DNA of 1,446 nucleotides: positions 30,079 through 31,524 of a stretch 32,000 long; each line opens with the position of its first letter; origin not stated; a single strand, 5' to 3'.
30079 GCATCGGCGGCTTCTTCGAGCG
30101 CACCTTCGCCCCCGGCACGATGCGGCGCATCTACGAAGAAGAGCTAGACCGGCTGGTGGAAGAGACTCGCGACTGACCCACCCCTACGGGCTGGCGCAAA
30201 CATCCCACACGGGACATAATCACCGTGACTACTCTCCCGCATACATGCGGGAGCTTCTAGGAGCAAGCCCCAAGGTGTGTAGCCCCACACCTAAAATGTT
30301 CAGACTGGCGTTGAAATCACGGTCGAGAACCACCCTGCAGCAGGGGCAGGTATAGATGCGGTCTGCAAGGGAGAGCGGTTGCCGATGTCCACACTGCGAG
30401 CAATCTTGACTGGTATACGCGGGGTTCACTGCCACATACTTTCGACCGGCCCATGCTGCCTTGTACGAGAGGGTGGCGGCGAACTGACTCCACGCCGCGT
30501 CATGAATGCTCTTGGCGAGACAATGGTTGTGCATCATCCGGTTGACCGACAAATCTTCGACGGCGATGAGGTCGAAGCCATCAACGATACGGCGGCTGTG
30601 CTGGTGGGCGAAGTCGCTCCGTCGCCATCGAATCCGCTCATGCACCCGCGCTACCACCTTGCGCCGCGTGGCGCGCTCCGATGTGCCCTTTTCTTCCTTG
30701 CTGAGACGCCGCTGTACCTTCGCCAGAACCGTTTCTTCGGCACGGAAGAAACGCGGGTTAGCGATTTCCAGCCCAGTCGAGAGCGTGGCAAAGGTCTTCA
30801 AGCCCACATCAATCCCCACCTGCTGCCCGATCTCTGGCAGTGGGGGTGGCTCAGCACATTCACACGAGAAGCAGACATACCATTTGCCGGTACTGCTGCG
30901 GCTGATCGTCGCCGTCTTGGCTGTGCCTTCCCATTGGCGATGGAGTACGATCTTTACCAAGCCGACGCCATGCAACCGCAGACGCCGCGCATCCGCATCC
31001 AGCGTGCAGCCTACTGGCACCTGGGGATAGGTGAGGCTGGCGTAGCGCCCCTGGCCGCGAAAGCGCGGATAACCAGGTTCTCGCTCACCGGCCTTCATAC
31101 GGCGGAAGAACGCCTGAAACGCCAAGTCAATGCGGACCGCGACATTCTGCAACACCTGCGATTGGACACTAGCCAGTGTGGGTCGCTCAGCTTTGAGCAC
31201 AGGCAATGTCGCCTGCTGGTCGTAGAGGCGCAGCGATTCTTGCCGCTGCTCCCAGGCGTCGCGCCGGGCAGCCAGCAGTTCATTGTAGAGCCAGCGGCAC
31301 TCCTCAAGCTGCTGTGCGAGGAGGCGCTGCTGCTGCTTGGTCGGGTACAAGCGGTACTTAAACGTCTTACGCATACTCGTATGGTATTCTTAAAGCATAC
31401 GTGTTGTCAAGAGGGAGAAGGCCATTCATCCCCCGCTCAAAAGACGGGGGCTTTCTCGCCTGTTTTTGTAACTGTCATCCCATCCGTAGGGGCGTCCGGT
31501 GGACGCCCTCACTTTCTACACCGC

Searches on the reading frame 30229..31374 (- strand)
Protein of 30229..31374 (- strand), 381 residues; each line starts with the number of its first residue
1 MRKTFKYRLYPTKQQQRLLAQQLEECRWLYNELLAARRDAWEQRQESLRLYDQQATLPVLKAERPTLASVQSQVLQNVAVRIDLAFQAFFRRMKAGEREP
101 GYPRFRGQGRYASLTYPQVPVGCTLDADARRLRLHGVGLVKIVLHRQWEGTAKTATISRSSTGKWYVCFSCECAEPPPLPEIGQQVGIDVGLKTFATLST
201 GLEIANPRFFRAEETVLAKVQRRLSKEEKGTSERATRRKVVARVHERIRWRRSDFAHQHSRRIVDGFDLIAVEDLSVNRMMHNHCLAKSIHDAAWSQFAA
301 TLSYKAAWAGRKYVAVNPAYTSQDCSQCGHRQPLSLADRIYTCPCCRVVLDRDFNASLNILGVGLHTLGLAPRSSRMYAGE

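Call 98: search_protein_families(library=pfam, proteins=[window:30229-31374:-], max_evalue=0.001)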
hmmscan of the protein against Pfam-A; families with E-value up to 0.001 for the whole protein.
window:30229-31374:- (381 aa): 3 families
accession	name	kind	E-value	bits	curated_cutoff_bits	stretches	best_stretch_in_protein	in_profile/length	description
PF01385.25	OrfB_IS605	-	3.8e-25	88.9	30.5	1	170-282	3-118/120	Probable transposase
PF07282.18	Cas12f1-like_TNB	-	6.7e-24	84.3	26.3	1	295-360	1-60/60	Cas12f1-like, TNB domain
PF12323.14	HTH_OrfB_IS605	-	5.4e-15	55.1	21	1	1-45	1-46/47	Helix-turn-helix domain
